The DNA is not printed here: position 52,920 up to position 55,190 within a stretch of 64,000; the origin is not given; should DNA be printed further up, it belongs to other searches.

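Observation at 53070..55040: Unusually short glycyl radical enzyme (656 aa) of unknown substrate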

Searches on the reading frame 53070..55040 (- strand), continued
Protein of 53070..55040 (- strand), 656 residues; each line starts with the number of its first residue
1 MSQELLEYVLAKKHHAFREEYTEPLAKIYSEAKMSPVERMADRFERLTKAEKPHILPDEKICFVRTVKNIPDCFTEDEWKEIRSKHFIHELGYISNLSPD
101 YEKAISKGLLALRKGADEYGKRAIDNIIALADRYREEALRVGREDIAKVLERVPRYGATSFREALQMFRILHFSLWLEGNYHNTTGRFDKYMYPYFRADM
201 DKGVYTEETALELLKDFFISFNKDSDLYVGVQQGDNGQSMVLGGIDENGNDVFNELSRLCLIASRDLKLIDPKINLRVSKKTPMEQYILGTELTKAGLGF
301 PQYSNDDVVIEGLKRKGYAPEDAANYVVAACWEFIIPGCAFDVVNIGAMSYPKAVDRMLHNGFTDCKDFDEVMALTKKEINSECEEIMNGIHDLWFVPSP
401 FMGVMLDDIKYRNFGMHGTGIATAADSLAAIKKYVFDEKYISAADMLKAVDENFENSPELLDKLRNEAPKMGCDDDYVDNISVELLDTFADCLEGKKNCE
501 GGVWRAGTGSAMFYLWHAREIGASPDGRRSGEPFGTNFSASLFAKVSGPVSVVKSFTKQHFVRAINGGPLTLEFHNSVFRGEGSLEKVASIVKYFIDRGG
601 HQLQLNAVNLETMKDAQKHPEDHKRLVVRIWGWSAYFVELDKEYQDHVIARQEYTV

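Call 33: search_solved_structures(query=A1, max_evalue=1e-30, show_alignments=5)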
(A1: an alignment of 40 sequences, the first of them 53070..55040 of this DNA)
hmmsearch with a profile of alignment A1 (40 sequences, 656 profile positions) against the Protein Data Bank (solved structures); distinct sequences matched with E-value up to 1e-30: 31.
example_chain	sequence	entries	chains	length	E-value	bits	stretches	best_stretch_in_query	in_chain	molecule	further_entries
1r8w_A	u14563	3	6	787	2e-95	323.8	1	109-654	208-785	glycerol dehydratase | B12-independent glycerol dehydratase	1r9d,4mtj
5i2a_A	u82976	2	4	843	3.6e-86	293.2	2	117-456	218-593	Diol-dehydratase | Diol dehydratase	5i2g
6vxc_A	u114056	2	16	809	2e-85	290.8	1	114-654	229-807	Trans-4-hydroxy-L-proline dehydratase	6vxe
8yjo_A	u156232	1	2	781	2.8e-82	280.4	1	129-654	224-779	Probable dehydratase PflD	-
8id0_A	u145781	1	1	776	4.1e-82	279.8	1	136-655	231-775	formate C-acetyltransferase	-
9f3w_A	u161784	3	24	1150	7.9e-82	278.9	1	111-652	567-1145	Choline trimethylamine-lyase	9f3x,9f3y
9rco_A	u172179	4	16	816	4.5e-79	269.8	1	114-654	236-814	Glycyl radical protein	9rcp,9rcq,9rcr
5faw_A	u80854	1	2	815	2.9e-73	250.6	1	108-652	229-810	Choline trimethylamine-lyase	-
9ht9_A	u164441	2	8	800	4.3e-73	250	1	108-652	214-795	Choline trimethylamine-lyase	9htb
9r0v_A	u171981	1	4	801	4.3e-73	250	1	108-652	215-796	Choline trimethylamine-lyase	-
6vue_A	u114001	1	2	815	4.6e-73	249.9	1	108-652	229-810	Choline trimethylamine-lyase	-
5fay_A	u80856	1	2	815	4.7e-73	249.9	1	108-652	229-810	Choline trimethylamine-lyase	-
5fau_A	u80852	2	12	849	5.3e-73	249.7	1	108-652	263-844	Choline trimethylamine-lyase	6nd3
5fav_A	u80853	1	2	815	1.5e-72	248.3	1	108-652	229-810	Choline trimethylamine-lyase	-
5kdp_A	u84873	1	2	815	1.8e-72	248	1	108-652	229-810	Choline trimethylamine-lyase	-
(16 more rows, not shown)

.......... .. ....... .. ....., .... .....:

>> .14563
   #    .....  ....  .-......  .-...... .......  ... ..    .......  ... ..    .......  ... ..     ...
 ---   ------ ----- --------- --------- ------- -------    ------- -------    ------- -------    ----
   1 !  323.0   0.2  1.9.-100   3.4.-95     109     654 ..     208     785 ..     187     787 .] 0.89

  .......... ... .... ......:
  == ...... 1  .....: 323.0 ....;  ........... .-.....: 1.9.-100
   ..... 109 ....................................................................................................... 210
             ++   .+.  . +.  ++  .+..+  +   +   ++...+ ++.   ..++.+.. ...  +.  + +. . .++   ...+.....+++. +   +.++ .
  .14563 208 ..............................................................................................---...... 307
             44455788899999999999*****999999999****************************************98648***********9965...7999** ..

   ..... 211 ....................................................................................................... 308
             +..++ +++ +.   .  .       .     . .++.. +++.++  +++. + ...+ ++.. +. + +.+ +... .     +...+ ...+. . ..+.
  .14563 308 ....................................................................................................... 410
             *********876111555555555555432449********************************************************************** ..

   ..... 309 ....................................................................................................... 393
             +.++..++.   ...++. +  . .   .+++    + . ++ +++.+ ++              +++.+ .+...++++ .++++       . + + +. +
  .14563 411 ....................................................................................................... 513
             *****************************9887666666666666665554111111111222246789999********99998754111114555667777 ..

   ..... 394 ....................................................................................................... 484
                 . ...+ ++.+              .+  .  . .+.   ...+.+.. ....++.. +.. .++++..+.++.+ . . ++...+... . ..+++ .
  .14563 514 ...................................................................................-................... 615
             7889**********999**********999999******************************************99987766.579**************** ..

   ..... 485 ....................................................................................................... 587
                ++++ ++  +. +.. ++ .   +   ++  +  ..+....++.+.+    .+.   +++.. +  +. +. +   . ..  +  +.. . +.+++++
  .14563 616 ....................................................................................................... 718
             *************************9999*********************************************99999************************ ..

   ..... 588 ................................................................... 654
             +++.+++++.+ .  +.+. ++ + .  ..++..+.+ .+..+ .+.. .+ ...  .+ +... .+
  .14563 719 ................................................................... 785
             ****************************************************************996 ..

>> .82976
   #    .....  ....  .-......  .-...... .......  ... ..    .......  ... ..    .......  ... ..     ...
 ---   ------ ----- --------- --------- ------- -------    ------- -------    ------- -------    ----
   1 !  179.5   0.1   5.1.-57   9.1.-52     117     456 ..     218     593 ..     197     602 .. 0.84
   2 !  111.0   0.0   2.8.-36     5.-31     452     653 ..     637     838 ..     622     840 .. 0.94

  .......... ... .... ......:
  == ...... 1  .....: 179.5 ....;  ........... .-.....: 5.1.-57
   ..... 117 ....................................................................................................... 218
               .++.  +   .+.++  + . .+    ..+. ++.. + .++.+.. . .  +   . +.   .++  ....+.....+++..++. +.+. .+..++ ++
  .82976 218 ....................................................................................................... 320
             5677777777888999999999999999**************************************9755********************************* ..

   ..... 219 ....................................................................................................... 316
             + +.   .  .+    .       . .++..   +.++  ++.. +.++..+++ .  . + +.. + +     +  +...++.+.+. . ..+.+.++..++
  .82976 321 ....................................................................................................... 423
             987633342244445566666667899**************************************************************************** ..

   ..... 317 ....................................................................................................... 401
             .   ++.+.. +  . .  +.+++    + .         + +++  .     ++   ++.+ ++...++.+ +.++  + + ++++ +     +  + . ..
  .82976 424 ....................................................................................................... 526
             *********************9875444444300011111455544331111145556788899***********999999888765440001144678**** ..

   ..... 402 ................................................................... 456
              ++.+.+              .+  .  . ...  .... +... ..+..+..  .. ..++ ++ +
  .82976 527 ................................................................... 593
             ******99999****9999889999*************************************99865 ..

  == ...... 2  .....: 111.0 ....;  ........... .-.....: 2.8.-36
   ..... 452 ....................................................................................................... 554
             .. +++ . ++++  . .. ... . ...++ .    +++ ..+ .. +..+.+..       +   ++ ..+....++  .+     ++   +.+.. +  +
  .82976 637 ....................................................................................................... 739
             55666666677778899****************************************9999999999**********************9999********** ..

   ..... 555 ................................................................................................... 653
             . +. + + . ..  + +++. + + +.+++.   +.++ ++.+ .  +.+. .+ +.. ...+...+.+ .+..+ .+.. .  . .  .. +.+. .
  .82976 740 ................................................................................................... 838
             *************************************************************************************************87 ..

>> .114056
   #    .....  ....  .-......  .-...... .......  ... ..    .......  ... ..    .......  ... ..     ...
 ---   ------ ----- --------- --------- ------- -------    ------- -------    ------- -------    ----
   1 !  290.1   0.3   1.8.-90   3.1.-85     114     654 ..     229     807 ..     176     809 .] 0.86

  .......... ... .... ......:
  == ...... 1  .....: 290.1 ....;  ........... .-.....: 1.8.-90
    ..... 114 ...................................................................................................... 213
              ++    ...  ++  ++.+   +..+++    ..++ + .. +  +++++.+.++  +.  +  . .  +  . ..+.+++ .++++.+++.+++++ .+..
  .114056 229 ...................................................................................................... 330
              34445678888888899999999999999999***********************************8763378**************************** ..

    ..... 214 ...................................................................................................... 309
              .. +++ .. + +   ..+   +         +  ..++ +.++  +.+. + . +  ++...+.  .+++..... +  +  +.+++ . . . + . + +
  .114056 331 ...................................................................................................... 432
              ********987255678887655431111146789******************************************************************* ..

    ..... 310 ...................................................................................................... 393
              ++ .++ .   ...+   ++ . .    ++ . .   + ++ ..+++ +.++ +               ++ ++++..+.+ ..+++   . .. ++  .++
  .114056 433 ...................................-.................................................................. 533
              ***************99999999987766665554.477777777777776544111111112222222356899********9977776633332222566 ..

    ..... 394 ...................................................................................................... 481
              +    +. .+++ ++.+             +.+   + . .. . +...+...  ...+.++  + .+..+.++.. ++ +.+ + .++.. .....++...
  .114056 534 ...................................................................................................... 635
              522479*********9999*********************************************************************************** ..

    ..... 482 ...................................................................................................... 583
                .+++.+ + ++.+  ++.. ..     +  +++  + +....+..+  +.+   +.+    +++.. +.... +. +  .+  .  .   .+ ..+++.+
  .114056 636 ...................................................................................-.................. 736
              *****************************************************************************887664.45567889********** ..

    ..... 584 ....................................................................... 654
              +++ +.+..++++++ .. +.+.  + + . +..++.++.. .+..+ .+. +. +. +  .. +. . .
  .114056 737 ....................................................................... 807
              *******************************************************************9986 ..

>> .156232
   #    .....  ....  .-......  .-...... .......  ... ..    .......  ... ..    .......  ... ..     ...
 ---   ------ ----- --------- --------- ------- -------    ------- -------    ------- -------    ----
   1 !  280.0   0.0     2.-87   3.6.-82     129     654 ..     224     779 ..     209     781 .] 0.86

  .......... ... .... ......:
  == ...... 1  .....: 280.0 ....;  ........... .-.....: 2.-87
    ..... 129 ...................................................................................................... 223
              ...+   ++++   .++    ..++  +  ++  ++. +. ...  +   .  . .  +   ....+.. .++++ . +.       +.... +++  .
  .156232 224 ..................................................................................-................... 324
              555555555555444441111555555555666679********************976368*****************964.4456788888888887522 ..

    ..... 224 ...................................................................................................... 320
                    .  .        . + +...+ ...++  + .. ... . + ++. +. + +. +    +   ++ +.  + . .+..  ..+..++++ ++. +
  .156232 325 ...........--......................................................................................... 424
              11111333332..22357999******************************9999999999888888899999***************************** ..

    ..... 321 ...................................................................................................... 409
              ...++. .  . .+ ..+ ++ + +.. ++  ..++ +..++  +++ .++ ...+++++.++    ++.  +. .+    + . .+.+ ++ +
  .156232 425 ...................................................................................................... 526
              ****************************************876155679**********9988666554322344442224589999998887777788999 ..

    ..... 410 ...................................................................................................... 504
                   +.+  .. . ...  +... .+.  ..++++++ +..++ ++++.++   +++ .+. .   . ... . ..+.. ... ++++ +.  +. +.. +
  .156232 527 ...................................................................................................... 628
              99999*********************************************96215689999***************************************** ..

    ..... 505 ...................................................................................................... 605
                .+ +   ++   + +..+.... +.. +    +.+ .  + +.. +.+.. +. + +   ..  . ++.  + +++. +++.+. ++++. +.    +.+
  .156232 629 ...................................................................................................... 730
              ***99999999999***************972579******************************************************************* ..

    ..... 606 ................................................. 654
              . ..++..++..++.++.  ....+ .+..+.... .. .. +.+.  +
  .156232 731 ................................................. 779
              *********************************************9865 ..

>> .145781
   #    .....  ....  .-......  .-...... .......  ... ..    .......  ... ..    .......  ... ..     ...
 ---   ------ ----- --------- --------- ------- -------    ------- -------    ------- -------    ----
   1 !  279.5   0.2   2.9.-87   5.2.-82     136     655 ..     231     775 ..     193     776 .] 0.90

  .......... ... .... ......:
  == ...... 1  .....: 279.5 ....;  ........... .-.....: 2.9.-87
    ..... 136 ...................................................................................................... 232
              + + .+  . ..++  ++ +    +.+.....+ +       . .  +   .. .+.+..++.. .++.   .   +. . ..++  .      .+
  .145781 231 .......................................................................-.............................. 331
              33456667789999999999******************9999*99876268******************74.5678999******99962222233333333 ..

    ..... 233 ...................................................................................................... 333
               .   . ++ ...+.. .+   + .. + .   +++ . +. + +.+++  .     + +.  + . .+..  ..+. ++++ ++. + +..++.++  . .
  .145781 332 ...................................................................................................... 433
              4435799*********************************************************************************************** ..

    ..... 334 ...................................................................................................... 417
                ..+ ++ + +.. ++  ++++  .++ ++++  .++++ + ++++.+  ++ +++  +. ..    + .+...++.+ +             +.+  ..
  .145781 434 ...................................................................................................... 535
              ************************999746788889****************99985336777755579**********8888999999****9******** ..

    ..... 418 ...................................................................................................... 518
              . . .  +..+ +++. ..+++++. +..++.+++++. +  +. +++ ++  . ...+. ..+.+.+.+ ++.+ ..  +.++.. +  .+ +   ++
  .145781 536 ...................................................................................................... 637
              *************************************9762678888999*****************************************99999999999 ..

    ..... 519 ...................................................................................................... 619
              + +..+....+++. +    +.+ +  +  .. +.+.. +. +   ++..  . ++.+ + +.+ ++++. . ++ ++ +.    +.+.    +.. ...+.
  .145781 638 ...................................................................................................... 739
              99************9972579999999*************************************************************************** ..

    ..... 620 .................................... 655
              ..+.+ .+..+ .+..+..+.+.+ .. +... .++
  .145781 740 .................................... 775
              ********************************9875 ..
